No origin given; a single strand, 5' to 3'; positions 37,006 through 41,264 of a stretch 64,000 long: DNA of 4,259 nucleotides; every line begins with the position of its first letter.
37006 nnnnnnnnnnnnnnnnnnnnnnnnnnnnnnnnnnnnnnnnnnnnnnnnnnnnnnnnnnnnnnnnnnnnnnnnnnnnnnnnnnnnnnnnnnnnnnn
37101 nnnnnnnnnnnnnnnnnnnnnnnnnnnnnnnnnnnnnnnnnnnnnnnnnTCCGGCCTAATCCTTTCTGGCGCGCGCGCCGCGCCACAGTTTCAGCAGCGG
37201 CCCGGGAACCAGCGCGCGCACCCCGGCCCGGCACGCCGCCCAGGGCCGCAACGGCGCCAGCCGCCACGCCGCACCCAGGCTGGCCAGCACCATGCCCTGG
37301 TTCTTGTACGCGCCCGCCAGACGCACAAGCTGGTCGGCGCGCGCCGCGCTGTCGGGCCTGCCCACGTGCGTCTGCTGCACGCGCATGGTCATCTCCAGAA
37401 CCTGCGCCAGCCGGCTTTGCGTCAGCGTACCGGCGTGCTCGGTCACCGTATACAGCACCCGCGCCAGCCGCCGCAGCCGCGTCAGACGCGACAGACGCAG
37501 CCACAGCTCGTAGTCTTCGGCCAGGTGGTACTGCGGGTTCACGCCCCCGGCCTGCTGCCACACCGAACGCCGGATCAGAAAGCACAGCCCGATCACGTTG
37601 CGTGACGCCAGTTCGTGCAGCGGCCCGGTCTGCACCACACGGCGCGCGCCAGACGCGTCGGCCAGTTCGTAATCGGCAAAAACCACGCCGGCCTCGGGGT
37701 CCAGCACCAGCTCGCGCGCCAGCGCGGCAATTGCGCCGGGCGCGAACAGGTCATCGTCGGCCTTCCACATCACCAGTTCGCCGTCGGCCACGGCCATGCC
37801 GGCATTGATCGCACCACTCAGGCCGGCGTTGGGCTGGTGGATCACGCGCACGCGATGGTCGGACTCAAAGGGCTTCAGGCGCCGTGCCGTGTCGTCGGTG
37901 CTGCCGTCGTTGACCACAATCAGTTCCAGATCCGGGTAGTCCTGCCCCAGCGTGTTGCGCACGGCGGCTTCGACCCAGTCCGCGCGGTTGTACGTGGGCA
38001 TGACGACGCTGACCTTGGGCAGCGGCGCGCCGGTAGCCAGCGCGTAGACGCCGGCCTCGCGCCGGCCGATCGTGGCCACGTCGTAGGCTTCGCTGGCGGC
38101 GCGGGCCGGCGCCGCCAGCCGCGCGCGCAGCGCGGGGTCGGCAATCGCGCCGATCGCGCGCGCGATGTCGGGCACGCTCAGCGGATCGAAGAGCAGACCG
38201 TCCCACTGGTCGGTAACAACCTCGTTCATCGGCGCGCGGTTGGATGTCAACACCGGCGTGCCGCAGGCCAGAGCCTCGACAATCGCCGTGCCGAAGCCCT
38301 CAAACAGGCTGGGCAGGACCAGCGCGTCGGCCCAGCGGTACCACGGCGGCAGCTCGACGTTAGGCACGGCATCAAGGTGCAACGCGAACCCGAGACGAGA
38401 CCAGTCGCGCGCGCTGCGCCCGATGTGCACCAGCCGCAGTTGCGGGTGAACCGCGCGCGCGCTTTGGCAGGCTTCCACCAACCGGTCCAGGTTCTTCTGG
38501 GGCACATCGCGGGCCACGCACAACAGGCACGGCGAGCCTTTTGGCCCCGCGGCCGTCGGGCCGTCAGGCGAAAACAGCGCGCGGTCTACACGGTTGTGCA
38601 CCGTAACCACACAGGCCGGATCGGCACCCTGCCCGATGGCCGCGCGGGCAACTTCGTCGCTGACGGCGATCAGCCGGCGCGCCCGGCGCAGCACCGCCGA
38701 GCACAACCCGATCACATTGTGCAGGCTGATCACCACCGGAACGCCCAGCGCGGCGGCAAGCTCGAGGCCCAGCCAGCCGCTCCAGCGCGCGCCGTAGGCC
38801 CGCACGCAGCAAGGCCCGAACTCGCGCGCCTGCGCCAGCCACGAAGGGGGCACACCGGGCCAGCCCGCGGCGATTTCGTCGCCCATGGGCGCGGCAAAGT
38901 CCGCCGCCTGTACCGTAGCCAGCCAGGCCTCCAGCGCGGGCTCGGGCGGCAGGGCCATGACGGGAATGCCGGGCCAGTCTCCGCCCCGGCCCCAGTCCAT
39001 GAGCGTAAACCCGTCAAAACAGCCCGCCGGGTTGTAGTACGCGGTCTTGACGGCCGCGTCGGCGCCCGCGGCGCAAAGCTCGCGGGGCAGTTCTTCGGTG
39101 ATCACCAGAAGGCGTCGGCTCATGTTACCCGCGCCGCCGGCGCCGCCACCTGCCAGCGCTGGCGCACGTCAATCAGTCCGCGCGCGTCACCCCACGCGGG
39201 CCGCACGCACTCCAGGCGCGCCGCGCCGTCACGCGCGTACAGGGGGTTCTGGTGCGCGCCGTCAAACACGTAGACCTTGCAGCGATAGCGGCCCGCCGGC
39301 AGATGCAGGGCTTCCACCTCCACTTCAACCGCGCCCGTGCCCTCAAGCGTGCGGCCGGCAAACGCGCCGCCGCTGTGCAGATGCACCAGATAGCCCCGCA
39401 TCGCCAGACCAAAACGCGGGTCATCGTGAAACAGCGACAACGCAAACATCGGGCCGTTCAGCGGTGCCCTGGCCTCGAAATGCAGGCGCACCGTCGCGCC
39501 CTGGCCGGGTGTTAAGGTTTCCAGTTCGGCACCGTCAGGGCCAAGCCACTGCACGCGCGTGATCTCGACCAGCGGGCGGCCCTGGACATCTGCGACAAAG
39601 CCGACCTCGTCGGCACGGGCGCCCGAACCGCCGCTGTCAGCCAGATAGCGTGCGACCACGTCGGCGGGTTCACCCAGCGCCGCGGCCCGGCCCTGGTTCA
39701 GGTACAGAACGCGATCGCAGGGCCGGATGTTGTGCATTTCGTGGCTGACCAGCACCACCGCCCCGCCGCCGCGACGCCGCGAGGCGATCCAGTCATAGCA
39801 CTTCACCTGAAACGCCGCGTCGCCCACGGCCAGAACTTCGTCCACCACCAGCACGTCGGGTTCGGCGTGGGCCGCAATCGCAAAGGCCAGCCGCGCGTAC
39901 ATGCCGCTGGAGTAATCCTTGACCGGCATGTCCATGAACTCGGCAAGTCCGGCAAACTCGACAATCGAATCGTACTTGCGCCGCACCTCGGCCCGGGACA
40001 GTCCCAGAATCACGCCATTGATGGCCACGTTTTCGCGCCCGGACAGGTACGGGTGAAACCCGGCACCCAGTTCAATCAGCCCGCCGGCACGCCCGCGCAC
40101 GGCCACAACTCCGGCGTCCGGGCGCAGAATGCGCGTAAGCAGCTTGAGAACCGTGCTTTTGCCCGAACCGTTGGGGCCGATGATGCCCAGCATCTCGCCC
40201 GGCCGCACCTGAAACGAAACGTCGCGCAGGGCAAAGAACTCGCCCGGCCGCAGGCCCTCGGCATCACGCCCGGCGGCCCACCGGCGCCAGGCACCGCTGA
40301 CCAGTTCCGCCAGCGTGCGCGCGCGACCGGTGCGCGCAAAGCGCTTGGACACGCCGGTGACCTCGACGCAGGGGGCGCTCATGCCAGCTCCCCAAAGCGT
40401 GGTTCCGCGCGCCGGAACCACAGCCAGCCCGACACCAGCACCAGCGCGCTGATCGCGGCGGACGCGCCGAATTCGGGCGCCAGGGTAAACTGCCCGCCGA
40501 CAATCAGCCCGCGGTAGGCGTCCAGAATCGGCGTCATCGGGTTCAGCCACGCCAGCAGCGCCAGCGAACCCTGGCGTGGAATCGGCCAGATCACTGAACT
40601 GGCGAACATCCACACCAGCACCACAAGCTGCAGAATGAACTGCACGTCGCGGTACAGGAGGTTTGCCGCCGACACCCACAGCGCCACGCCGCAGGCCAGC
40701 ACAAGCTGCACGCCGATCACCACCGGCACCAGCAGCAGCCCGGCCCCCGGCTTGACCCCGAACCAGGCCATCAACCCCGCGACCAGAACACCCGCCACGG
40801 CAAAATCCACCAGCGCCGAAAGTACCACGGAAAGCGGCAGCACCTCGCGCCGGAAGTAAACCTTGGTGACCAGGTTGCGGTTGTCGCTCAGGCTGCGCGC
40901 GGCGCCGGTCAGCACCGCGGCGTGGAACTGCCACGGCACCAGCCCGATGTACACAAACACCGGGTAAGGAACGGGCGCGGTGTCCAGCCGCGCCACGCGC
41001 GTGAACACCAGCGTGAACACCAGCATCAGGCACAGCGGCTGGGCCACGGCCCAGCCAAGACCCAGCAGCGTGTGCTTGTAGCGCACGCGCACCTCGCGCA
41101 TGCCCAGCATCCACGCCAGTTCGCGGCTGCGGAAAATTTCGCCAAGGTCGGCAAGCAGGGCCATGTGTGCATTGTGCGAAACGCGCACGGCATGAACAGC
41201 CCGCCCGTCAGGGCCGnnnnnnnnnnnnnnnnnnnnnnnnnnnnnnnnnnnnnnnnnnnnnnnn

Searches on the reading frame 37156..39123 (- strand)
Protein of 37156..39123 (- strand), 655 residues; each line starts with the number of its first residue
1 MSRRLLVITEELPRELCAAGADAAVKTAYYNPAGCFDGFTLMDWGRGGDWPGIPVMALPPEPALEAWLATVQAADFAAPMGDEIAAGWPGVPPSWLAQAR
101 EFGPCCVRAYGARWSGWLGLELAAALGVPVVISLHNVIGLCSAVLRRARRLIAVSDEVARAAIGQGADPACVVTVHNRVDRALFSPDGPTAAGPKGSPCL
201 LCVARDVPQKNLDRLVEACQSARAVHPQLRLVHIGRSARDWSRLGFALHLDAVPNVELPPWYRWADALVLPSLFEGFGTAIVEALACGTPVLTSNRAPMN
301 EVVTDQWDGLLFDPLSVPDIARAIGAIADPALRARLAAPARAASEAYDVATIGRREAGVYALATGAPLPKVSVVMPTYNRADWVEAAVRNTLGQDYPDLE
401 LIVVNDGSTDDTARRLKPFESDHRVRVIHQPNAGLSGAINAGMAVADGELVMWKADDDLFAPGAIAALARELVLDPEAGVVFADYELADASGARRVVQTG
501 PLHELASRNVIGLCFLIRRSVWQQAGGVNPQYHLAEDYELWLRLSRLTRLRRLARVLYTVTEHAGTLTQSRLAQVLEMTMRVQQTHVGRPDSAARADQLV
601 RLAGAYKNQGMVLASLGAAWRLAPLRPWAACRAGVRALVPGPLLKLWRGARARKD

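Call 7: search_protein_families(library=pfam, proteins=[window:37156-39123:-], max_evalue=0.001)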
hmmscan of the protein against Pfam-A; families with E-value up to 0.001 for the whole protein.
window:37156-39123:- (655 aa): 10 families
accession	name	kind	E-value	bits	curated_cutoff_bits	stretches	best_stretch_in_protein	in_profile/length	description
PF00535.33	Glycos_transf_2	-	3.2e-28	99.2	23.3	1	372-482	1-113/168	Glycosyl transferase family 2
PF13692.12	Glyco_trans_1_4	-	1.2e-23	84.4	27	1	198-327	2-139/142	Glycosyl transferases group 1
PF00534.26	Glycos_transf_1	-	1.4e-23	83.8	26.4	1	194-340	12-169/172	Glycosyl transferases group 1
PF13641.12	Glyco_tranf_2_3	-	4e-17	63.4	27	1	369-564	1-212/230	Glycosyltransferase like family 2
PF10111.15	Glyco_tranf_2_2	-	2.7e-12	47.2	27.3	1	372-546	1-201/276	Glycosyltransferase like family 2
PF20706.3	GT4-conflict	-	6.8e-08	32.3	26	1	263-318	280-335/385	Family 4 Glycosyltransferase in conflict systems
PF13439.12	Glyco_transf_4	-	1.2e-07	32.4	28.5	1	92-181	61-168/170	Glycosyltransferase Family 4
PF13524.12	Glyco_trans_1_2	-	4.2e-06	27.2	25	1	221-343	8-128/144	Glycosyl transferase-like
PF13579.12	Glyco_trans_4_4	-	0.00013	22.8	29.7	1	9-177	7-157/158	Glycosyl transferase 4-like domain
PF13632.12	Glyco_trans_2_3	-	0.00098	19.4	27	0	510-547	72-109/198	Glycosyl transferase family group 2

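Call 27: search_protein_families(library=ncbifam, proteins=[window:37156-39123:-], max_evalue=0.001)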
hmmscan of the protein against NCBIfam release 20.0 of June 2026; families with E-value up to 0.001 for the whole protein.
window:37156-39123:- (655 aa): 43 families (the best 25 are shown)
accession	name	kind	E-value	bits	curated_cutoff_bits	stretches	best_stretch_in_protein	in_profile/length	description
TIGR04047.1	MSMEG_0565_glyc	hypoth_equivalog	4.6e-23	81.9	259.85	1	145-360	136-371/373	MSMEG_0565 family glycosyltransferase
NF041875.1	EPS_EpsD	equivalog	9.4e-23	81.1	370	1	371-547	1-192/325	exopolysaccharide biosynthesis glycosyltransferase EpsD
TIGR03937.1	PgaC_IcaA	equivalog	6.6e-21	74.7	422.3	1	368-482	44-160/407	poly-beta-1,6-N-acetyl-D-glucosamine synthase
NF007482.0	PRK10073.1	equivalog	1e-19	70.8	423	1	369-468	6-106/334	glycosyltransferase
TIGR04283.1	glyco_like_mftF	equivalog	1.1e-16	61.1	182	1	371-560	1-185/221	TIGR04283 family arsenosugar biosynthesis glycosyltransferase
NF038229.1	Glyco4_Geo_Pelo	equivalog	6.5e-16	58.3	400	1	97-348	49-321/338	GPMC system family 4 glycosyltransferase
NF047683.1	TeichurnBiosyTuaG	equivalog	1.1e-15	58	400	1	369-494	6-132/252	teichuronic acid biosynthesis protein TuaG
NF050050.1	ProtGlycPglI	equivalog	2e-15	57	500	1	369-471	2-107/306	GalNAc(5)-diNAcBac-PP-undecaprenol beta-1,3-glucosyltransferase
TIGR03965.1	mycofact_glyco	equivalog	4.8e-15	55.4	280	1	367-546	71-265/467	mycofactocin biosynthesis glycosyltransferase MftF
NF053739.1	GlytfEpsEBac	equivalog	1.3e-14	53.8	450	1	369-582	1-224/265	glycosyltransferase EpsE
NF041876.1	EPS_EpsE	equivalog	3.1e-14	53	400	1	258-343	289-375/389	exopolysaccharide biosynthesis GT4 family glycosyltransferase EpsE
NF038299.1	EPS_HpsN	equivalog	9.7e-14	51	425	1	369-490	1-128/317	hormogonium polysaccharide biosynthesis glycosyltransferase HpsN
TIGR03449.1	mycothiol_MshA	equivalog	5e-13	48.7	462.5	1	249-351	288-391/406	D-inositol-3-phosphate glycosyltransferase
TIGR02149.1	glgA_Coryne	subfamily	3.6e-11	42.8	302.4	1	239-360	258-387/391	glycogen synthase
TIGR02472.1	sucr_P_syn_N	equivalog_domain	3.7e-11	42.5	576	1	257-327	329-403/439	sucrose-phosphate synthase, putative, glycosyltransferase domain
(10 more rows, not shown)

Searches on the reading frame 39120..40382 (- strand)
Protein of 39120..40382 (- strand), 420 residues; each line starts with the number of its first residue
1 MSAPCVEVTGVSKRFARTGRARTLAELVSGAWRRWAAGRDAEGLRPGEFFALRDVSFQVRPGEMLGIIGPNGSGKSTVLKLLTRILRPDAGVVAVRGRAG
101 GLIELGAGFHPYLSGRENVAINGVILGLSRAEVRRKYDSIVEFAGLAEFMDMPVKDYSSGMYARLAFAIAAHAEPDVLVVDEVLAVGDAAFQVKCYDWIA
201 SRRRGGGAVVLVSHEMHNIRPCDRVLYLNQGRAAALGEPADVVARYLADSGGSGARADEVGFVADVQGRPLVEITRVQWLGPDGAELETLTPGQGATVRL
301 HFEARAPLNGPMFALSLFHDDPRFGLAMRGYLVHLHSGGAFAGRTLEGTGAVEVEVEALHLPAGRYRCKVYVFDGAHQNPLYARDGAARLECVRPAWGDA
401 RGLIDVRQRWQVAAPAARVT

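Call 27: search_protein_families(library=ncbifam, proteins=[window:39120-40382:-], max_evalue=0.001)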
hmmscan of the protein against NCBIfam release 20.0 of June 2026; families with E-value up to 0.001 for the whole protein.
window:39120-40382:- (420 aa): 181 families (the best 25 are shown)
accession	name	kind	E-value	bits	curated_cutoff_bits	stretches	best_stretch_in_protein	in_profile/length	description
NF010065.0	PRK13545.1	equivalog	2.3e-49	168.5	538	1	49-246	36-234/549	teichoic acids export protein ATP-binding subunit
NF050108.1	galactan_ABC_ATP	equivalog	4.1e-44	150.6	400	1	51-247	44-241/244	galactan export ABC transporter ATP-binding subunit Wzt/RfbE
NF010066.0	PRK13546.1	equivalog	3.7e-42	144.5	320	1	48-246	36-234/264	teichoic acids export ABC transporter ATP-binding subunit TagH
TIGR01188.1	drrA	subfamily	9.3e-34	117.1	312.45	1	47-242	4-211/302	daunorubicin resistance ABC transporter, ATP-binding protein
NF010060.0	PRK13537.1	equivalog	1.2e-27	96.7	521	1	51-245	30-236/314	nodulation factor ABC transporter ATP-binding protein NodI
TIGR04520.1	ECF_ATPase_1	equivalog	6.4e-26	91.4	315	2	118-244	98-225/269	energy-coupling factor transporter ATPase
TIGR04521.1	ECF_ATPase_2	equivalog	5.5e-25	88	330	2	119-244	106-234/279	energy-coupling factor transporter ATPase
NF033858.1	ABC2_perm_RbbA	equivalog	1.1e-24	86.5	1050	1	45-245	275-487/909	ribosome-associated ATPase/putative transporter RbbA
NF010059.0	PRK13536.1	equivalog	5.9e-24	84.4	549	1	52-244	59-263/342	nodulation factor ABC transporter ATP-binding protein NodI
TIGR01288.1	nodI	equivalog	1.2e-22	80.3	424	1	52-243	20-223/303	nodulation factor ABC transporter ATP-binding protein NodI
TIGR03864.1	PQQ_ABC_ATP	hypoth_equivalog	2.3e-22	79.6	302.25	1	47-245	12-222/236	ABC transporter, ATP-binding subunit, PQQ-dependent alcohol dehydrogenase system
NF010068.0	PRK13548.1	equivalog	4e-22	78.6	261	2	52-98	21-67/261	heme ABC transporter ATP-binding protein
TIGR00968.1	3a0106s01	subfamily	3.7e-21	75.7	342.75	1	47-243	11-219/237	sulfate ABC transporter ATP-binding protein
TIGR01166.1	cbiO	subfamily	3.9e-21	75.4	211.8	2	51-98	7-54/190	cobalt ABC transporter, ATP-binding protein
NF010156.0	PRK13635.1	equivalog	1.1e-20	74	392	2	50-97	21-68/279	energy-coupling factor ABC transporter ATP-binding protein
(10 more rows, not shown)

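Call 77: search_solved_structures(query=window:39120-40382:-, max_evalue=1e-10)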
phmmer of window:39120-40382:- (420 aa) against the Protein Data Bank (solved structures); distinct sequences matched with E-value up to 1e-10: 257 (the best 60 are shown).
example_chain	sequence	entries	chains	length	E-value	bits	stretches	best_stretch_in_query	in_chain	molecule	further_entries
6amx_A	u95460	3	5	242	6.4e-58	199.9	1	48-246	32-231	ABC transporter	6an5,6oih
8dku_A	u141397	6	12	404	8e-58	199.6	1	48-277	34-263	ABC transporter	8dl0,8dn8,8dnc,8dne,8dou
6m96_A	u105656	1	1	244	1.7e-57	198.5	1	48-246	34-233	ABC transporter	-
7k2t_A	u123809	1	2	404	2.1e-57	198.2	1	48-277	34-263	ABC transporter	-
7dd0_A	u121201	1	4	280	1.3e-50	175.9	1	47-248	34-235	Teichoic acids export ATP-binding protein TagH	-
6jbh_A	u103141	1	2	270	1.5e-47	165.7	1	47-246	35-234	TarH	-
9qhw_C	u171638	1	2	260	8.4e-39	136.9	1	49-253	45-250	ABC transporter ATP-binding protein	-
9qfx_C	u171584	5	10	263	9e-39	136.8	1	49-253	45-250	ABC transporter ATP-binding protein | Probable o-antigen/lipopolysaccharide transport ATP-binding protein ABC transporter RfbE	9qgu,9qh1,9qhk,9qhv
9cfl_B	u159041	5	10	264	1.2e-38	136.4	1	48-248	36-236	Teichoic acids export ATP-binding protein TagH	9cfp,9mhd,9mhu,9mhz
9qhx_C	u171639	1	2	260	2.1e-38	135.6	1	49-253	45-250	ABC transporter ATP-binding protein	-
9qhj_C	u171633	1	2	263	2.3e-38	135.5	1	49-253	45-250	Probable o-antigen/lipopolysaccharide transport ATP-binding protein ABC transporter RfbE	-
8tsi_A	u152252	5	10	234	1.8e-32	116.1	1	47-248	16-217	ABC transporter ATP-binding protein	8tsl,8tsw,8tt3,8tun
8tsh_A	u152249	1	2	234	4.6e-32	114.7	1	47-248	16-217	ABC transporter ATP-binding protein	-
4yer_A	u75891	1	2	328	2.6e-25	92.5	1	46-242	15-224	ABC transporter ATP-binding protein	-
8edw_A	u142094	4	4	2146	2.7e-25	92.4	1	56-248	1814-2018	Phospholipid-transporting ATPase ABCA7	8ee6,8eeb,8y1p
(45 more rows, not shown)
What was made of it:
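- Closest known: ABC-transporter-dependent O-antigen pathway. Same: Wzt is closest to solved structures 6amx, 8dku and 7k2t (call 77).
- The Wzt is closest to 6amx/8dku/7k2t among solved structures (call 77).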

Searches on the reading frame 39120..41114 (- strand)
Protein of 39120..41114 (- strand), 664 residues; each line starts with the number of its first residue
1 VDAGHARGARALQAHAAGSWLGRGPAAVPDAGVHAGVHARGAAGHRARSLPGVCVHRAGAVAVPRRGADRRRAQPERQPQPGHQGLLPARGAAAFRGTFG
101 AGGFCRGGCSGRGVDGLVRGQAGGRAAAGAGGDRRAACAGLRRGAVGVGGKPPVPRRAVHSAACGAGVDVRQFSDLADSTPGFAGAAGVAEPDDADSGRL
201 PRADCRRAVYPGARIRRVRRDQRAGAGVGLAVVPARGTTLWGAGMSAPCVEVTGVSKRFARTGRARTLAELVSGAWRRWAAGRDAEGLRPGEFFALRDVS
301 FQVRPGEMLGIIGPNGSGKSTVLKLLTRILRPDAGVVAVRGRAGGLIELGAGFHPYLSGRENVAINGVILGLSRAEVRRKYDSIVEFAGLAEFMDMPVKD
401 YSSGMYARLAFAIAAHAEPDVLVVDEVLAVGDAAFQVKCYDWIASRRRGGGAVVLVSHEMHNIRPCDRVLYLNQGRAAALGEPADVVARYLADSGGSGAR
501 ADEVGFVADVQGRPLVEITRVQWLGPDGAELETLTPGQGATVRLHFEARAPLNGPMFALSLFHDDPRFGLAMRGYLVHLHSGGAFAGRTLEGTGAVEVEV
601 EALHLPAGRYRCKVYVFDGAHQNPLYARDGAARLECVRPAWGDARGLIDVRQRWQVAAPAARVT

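Call 7: search_protein_families(library=pfam, proteins=[window:39120-41114:-], max_evalue=0.001)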
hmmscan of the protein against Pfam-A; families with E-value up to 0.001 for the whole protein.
window:39120-41114:- (664 aa): 4 families
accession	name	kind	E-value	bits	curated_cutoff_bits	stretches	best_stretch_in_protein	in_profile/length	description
PF00005.33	ABC_tran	-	2.8e-19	70.5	25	1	296-427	1-135/137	ABC transporter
PF13304.12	AAA_21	-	6.6e-06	26.8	27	1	310-334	3-27/304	AAA domain, putative AbiEii toxin, Type IV TA system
PF14524.12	Wzt_C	-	3e-05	24.5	30.4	1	512-637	6-130/143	Wzt C-terminal domain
PF13555.12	AAA_29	-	0.00059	20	27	0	300-333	16-49/61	P-loop containing region of AAA domain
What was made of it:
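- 39120..40382 (-): wzt, the ATPase with a C-terminal extension (420 aa); ATGA overlap with wzm. Wzt_C scores 24.5 bits, below the 30.4 cut-off (call 7).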
